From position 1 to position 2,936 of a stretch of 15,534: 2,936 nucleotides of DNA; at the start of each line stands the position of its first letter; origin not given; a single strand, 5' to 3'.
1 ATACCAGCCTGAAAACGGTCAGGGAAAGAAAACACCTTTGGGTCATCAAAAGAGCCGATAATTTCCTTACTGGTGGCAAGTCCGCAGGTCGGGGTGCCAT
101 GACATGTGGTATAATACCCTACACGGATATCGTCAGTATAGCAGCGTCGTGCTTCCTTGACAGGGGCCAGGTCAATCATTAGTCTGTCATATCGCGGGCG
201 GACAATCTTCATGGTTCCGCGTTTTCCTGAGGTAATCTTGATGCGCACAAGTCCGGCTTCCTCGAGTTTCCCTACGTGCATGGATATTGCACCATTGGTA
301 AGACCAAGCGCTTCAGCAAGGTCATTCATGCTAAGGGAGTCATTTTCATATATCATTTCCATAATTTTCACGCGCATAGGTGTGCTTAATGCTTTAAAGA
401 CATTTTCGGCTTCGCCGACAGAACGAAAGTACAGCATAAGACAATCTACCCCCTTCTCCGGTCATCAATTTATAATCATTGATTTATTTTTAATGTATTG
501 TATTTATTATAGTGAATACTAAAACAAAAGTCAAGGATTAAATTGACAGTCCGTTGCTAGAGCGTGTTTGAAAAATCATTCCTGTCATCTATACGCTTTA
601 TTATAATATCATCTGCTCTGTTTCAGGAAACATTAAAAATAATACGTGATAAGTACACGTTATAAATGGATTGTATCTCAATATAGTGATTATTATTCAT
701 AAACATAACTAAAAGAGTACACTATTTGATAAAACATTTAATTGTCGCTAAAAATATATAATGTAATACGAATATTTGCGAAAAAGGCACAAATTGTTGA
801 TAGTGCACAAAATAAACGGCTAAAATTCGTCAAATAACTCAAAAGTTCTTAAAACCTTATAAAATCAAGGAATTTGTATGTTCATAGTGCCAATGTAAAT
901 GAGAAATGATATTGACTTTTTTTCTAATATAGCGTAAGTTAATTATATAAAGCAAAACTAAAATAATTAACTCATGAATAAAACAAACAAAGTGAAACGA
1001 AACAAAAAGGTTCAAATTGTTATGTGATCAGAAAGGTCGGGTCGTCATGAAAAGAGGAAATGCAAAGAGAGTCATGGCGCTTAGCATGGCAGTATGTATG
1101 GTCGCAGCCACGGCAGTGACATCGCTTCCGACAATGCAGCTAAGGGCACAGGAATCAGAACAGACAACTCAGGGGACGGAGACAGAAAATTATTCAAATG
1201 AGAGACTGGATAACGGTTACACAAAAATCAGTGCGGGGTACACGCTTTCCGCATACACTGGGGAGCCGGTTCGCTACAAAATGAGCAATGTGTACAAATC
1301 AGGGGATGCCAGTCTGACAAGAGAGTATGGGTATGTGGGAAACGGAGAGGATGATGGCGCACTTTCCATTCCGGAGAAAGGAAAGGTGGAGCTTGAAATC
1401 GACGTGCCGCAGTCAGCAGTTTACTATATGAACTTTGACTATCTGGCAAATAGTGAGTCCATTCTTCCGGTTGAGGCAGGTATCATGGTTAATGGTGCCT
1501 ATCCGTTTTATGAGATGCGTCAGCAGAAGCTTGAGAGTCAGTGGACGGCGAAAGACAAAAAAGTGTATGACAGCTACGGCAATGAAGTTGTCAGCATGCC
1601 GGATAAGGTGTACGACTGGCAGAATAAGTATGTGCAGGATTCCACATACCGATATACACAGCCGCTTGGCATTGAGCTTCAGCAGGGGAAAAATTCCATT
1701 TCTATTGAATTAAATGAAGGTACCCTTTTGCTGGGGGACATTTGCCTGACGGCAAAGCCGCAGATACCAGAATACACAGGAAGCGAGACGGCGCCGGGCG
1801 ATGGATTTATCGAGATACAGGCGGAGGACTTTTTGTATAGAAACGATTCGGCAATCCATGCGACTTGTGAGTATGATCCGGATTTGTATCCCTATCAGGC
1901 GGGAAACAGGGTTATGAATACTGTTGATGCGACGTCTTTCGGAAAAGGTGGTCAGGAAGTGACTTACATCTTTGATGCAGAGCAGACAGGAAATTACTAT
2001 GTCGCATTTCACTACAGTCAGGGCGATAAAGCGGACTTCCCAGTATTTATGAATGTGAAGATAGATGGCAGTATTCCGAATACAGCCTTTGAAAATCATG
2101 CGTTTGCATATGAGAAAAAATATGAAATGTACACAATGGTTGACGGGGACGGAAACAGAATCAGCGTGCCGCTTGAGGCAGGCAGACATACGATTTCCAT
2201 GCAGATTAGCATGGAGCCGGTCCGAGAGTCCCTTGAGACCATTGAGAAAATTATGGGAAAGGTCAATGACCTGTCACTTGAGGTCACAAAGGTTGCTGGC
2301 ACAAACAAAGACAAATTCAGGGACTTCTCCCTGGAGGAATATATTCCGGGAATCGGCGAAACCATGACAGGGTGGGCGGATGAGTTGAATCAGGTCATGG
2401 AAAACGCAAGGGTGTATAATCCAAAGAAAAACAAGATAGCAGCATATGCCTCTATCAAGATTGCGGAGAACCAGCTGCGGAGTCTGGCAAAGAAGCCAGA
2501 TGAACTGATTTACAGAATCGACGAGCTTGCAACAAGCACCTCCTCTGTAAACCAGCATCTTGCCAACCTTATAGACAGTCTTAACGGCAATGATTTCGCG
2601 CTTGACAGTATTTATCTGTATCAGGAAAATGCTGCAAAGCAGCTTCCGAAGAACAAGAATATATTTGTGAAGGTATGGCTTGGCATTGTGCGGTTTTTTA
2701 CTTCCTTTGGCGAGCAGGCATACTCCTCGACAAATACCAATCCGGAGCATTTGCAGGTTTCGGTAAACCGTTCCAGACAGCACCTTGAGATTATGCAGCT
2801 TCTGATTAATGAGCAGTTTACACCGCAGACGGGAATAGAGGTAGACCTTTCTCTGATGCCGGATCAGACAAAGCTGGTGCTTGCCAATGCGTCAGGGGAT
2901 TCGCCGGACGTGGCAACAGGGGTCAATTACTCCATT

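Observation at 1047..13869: Mirror-symmetric eight-gene operon: SBP, permease, permease, [NHL/TPR/Yip1 protein, anchored DUF5696-like protein], permease, permease, SBP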

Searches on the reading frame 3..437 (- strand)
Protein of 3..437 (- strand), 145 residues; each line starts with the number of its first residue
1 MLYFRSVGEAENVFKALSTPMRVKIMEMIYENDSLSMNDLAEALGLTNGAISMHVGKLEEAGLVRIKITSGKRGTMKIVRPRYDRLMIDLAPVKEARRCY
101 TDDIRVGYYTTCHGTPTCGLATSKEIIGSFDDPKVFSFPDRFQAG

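Call 9: search_protein_families(library=pfam, proteins=[window:3-437:-], max_evalue=0.01)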
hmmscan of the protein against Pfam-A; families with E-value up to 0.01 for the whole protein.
window:3-437:- (145 aa): 12 families
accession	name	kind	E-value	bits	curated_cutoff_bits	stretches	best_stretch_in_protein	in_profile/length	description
PF13412.12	HTH_24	-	1.5e-11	44.1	21.9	1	23-65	6-48/48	Winged helix-turn-helix DNA-binding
PF01022.26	HTH_5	-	1.6e-09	37.9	22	1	20-65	2-46/47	Bacterial regulatory protein, arsR family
PF13601.12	HTH_34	-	6e-09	36.4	27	1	22-75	2-55/80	Winged helix DNA-binding domain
PF12802.13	MarR_2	-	1.9e-08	34.8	27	1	20-66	5-52/61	MarR family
PF01047.28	MarR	-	7.8e-08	32.5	24.6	1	20-65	3-48/59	MarR family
PF12840.13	HTH_20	-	1.1e-07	32.1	27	1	17-65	1-49/51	Helix-turn-helix domain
PF25212.1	HVO_A0114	-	1.3e-06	28.6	27.6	1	9-84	12-82/84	HVO_A0114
PF08279.18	HTH_11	-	2.5e-06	27.7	25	1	24-72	4-52/55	HTH domain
PF08280.17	HTH_Mga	-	0.00085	19.7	23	1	23-51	8-36/59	M protein trans-acting positive regulator (MGA) HTH domain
PF09339.16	HTH_IclR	-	0.0011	19.1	22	1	24-65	7-49/52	IclR helix-turn-helix domain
PF13545.12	HTH_Crp_2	-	0.0016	18.8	27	1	34-67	22-54/70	Crp-like helix-turn-helix domain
PF24038.1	DUF7347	-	0.0017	19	27.6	1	11-60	2-54/77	Domain of unknown function (DUF7347)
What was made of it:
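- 3..437 (-): Divergent ArsR/MarR-type winged-helix regulator, N-terminal 145 aa (cut by the window edge; 308-314 aa in relatives). Pfam HTH_24/HTH_5 (call 9).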

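Call 11: search_protein_families(library=ncbifam, proteins=[window:3-437:-], max_evalue=0.001)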
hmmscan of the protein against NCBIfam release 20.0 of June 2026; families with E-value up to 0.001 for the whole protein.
window:3-437:- (145 aa): 11 families
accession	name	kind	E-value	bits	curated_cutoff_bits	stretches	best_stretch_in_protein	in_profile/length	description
NF033788.1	HTH_metalloreg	subfamily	3.9e-14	52.2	55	1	11-66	2-57/77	metalloregulator ArsR/SmtB family transcription factor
NF041413.1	ArsR_Rv2640c_fam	equivalog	1.1e-10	41.9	155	1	14-87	36-107/118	Rv2640c family ArsR-like transcriptional regulator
NF033789.1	repress_SdpR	subfamily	1.9e-08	34.1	100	1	13-65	1-52/79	autorepressor SdpR family transcription factor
NF053755.1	MsvR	equivalog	2.4e-06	27.4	220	1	11-69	4-61/236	transcriptional factor MsvR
NF047906.1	CdPbTransRegCmtR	equivalog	7.9e-06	25.7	150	1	13-93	14-92/104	Cd(II)/Pb(II)-sensing metalloregulatory transcriptional regulator CmtR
NF052532.1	TransRegPagRBaca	equivalog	1.5e-05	25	170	1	6-93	13-98/99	transcriptional repressor PagR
TIGR01884.1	cas_HTH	subfamily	0.00012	21.5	60.2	1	22-72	144-194/202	CRISPR-associated CARF protein Csa3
NF040939.2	trans_reg_lrs14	equivalog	0.00021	21.3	90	1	23-84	24-82/103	Lrs14 family HTH-type transcriptional regulator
NF053606.1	Sta1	subfamily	0.00027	21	80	1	23-77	23-78/100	Sta1 family transcriptional regulator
NF011947.0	PRK15418.1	equivalog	0.0008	18.7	486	0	22-77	18-73/319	transcriptional regulator LsrR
NF007528.0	PRK10141.1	subfamily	0.00097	19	97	0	12-72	8-67/117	metalloregulator ArsR/SmtB family transcription factor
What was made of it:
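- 3..437 (-): NCBIfam ArsR/SmtB subfamily (call 11).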

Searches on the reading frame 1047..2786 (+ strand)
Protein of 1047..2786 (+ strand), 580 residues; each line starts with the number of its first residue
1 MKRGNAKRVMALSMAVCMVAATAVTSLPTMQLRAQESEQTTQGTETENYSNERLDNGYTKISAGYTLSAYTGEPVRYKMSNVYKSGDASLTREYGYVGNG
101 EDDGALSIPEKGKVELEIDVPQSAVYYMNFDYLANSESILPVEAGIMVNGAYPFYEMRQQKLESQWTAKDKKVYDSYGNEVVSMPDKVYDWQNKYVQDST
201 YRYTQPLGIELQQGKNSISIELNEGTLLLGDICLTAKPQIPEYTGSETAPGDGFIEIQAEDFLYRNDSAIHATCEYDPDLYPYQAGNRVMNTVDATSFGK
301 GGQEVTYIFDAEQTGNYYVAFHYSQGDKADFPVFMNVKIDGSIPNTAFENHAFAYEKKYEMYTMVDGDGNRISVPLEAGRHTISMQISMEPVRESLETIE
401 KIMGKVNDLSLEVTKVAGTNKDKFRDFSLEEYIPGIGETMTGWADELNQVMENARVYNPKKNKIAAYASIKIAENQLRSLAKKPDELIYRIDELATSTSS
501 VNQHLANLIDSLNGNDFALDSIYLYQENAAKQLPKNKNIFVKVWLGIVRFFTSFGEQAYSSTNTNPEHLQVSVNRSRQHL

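Call 49: search_protein_families(library=pfam, proteins=[window:1047-2786:+], max_evalue=5)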
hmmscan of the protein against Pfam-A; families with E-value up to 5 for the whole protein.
window:1047-2786:+ (580 aa): 5 families
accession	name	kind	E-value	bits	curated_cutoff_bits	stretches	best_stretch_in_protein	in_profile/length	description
PF17726.7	DpnI_C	-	0.00073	20.1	23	1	506-543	10-47/70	Dam-replacing HTH domain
PF22944.1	DGKD_4H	-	0.019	15.7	27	1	475-524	9-55/120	Diacylglycerol kinase delta, helical domain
PF00439.30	Bromodomain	-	0.031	14.7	21.7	1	439-469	53-83/84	Bromodomain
PF16990.11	CBM_35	-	0.049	14.4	28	0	294-343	26-73/121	Carbohydrate binding module (family 35)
PF04151.21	PPC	-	0.66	11.3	25.9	1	277-319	25-66/70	Bacterial pre-peptidase C-terminal domain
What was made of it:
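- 1047..4046 (+): S1: 999-aa solute-binding protein. N-terminal hydrophobic helix without lipobox, two beta-sandwich domains (~65-235, ~250-388; the second weakly CBM35-like), a helical bundle (~390-515) and a MalE-like binding fold (~517-965). Weak CBM_35 hits in 9 of 10 orthologues (call 49).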

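Call 84: search_dna_similar(query=window:1047-2600:+, collection=plasmids, mode=protein, max_evalue=0.001, max_rows=25)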
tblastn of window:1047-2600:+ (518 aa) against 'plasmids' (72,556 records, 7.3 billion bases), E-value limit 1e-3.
Records with a match: 2; places in all: 2; records where one place covers at least 80% of the query: 0.
Best place of each record, by identity: <60% 2.
By first word of the organism name: Paenibacillus 1; Butyrivibrio 1.
By predicted mobility (MOB-suite, as given by PLSDB): non-mobilizable 2.
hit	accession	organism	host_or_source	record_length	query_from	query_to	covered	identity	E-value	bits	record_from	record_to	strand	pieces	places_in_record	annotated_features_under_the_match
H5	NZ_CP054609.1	Paenibacillus cellulosilyticus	cell culture,soil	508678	110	512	78%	26.7%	3e-41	166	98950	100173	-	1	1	extracellular solute-binding protein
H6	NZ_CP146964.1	Butyrivibrio fibrisolvens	Bovinae,Bovine rumen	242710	101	484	74%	24.9%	4e-31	135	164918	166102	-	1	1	extracellular solute-binding protein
